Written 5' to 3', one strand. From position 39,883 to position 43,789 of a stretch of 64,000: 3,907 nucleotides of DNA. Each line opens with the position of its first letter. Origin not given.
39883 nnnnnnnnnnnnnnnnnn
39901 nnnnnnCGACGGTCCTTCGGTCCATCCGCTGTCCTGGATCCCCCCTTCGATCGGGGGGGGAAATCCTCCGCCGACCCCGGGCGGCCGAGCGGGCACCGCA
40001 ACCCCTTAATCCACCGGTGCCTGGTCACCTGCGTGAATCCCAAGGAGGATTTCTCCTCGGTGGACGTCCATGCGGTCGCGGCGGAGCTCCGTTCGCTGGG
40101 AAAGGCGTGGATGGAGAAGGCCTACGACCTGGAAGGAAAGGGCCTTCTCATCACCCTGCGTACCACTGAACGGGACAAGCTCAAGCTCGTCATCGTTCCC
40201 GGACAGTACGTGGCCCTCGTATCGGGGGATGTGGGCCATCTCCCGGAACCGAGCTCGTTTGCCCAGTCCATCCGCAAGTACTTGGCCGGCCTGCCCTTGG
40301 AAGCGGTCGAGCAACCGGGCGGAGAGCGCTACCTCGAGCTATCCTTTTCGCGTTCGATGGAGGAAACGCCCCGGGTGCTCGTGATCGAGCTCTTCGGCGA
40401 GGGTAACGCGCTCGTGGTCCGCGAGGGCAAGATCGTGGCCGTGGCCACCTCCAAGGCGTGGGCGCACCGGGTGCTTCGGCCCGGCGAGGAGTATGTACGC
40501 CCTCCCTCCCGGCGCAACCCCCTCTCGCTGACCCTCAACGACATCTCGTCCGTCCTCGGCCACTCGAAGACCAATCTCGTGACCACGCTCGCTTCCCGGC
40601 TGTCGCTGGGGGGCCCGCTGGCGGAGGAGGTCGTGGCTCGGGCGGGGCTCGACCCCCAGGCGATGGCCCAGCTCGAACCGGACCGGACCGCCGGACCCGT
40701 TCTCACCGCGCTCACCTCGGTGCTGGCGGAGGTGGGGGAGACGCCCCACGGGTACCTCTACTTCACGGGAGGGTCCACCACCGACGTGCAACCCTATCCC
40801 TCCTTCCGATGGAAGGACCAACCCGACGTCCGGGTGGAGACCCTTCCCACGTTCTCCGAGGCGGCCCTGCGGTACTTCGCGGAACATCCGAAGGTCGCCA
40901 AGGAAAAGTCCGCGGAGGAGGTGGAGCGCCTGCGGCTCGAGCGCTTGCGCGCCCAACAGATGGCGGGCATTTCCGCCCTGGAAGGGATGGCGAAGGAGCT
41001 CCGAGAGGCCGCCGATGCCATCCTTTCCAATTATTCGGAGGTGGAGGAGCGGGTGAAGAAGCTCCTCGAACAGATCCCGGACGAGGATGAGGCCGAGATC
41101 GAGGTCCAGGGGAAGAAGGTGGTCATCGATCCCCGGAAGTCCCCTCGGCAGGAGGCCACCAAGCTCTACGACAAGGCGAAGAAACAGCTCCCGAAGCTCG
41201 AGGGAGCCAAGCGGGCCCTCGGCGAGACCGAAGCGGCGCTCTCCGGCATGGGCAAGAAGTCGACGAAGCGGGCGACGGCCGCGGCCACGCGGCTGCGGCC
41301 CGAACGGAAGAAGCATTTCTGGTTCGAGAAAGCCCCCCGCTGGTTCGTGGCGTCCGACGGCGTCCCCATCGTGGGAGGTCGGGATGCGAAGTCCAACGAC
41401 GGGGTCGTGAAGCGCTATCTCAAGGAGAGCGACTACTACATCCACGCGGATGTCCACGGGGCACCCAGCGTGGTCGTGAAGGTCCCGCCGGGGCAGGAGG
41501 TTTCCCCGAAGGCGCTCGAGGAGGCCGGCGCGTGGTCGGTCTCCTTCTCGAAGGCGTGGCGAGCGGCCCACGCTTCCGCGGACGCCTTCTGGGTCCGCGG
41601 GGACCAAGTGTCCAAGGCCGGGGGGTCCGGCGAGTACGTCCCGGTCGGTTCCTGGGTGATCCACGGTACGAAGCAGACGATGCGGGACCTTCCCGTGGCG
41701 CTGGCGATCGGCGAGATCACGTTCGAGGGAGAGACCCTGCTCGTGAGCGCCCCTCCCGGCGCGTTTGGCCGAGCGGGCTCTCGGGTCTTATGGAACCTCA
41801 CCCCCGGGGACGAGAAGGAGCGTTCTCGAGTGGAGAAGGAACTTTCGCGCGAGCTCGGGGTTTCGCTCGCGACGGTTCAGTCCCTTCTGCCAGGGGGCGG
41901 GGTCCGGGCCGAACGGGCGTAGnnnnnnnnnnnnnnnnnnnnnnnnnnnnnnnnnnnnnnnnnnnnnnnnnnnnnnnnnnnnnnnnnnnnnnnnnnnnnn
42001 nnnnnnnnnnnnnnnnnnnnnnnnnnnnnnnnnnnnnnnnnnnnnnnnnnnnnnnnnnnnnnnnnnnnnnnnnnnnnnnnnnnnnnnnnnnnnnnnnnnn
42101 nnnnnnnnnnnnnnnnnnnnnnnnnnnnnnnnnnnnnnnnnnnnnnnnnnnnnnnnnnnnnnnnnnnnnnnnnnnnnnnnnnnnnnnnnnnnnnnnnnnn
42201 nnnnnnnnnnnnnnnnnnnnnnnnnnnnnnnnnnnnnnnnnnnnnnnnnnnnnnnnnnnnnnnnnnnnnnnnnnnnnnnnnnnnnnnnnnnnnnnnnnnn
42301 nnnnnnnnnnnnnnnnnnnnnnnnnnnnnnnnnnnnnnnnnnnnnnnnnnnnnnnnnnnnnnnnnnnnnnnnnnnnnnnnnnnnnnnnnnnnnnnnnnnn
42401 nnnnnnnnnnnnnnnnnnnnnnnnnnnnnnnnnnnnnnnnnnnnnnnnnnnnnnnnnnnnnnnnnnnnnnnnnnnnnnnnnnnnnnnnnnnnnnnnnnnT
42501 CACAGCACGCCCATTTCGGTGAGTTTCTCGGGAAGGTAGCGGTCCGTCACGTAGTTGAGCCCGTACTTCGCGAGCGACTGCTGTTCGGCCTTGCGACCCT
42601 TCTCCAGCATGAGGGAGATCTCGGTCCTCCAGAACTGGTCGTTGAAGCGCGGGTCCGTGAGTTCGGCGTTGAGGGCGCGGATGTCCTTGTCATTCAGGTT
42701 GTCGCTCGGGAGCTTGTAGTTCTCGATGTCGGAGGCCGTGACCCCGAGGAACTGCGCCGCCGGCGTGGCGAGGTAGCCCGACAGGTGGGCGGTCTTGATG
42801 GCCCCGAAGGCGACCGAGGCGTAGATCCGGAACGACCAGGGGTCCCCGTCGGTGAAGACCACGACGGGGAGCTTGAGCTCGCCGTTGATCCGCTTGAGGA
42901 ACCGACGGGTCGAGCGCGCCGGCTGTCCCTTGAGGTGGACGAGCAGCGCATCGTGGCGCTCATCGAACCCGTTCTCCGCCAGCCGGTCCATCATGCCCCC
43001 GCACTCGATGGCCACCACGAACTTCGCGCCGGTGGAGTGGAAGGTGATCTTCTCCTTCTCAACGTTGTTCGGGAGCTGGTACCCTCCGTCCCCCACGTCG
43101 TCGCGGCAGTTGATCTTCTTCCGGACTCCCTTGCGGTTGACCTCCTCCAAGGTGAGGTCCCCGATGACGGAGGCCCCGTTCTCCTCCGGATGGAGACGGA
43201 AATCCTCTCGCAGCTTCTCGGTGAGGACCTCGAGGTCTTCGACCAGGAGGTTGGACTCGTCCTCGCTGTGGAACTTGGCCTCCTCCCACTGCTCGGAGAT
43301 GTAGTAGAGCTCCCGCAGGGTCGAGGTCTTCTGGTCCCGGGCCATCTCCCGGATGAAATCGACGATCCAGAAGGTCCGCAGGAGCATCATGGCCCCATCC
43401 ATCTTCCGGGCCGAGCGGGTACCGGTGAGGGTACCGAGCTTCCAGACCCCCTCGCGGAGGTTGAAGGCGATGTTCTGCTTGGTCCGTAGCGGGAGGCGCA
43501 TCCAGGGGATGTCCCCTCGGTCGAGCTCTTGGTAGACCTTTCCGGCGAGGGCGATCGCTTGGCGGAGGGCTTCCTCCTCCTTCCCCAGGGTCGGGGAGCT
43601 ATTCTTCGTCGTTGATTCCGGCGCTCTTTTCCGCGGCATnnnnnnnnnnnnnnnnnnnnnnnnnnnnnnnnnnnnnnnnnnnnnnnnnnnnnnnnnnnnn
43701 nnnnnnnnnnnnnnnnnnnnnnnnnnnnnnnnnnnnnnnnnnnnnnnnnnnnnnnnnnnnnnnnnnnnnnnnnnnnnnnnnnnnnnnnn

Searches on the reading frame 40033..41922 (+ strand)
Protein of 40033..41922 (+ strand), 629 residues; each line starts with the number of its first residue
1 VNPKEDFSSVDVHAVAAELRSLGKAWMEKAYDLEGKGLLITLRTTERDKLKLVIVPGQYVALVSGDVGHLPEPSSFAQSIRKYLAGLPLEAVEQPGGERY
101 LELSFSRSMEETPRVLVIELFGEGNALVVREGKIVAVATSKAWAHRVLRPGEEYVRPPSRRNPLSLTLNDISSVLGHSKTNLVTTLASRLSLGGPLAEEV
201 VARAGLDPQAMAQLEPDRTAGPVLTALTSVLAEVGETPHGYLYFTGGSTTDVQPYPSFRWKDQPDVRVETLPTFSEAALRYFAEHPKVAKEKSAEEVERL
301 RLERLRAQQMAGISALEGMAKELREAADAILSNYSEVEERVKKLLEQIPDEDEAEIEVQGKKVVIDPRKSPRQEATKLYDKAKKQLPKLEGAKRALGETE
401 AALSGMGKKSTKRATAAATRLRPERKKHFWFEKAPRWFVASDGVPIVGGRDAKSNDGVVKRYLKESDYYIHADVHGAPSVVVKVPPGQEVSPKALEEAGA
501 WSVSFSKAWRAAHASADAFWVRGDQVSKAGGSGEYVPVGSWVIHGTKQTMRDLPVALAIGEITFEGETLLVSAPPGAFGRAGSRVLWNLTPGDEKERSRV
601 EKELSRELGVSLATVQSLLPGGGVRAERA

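Call 27: search_protein_families(library=pfam, proteins=[window:40033-41922:+], max_evalue=0.00001)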
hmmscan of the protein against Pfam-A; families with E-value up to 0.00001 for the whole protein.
window:40033-41922:+ (629 aa): 2 families
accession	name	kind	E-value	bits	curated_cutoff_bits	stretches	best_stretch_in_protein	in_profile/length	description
PF05833.16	NFACT_N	-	6.6e-46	157.5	31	1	9-411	2-419/456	NFACT N-terminal and middle domains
PF05670.18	NFACT-R_1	-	7.9e-33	113.8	29.8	1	436-545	3-112/112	NFACT protein RNA binding domain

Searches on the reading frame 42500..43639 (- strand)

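Call 27: search_protein_families(library=pfam, proteins=[window:42500-43639:-], max_evalue=0.00001)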
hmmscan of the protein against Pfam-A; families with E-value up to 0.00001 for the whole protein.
window:42500-43639:- (379 aa): 3 families
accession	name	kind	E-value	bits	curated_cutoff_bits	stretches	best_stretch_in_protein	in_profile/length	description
PF21180.3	TOP6A-Spo11_Toprim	-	7.2e-58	195.8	24.1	1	207-373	1-170/170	Topoisomerase 6 subunit A/Spo11, Toprim domain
PF20768.2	Topo_VI_alpha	-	1.7e-19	69.8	23.6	1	152-202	1-48/50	All-beta domain in DNA topoisomerase VI alpha subunit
PF04406.19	TP6A_N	-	9.2e-13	48.3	26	1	86-148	3-61/62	Type IIB DNA topoisomerase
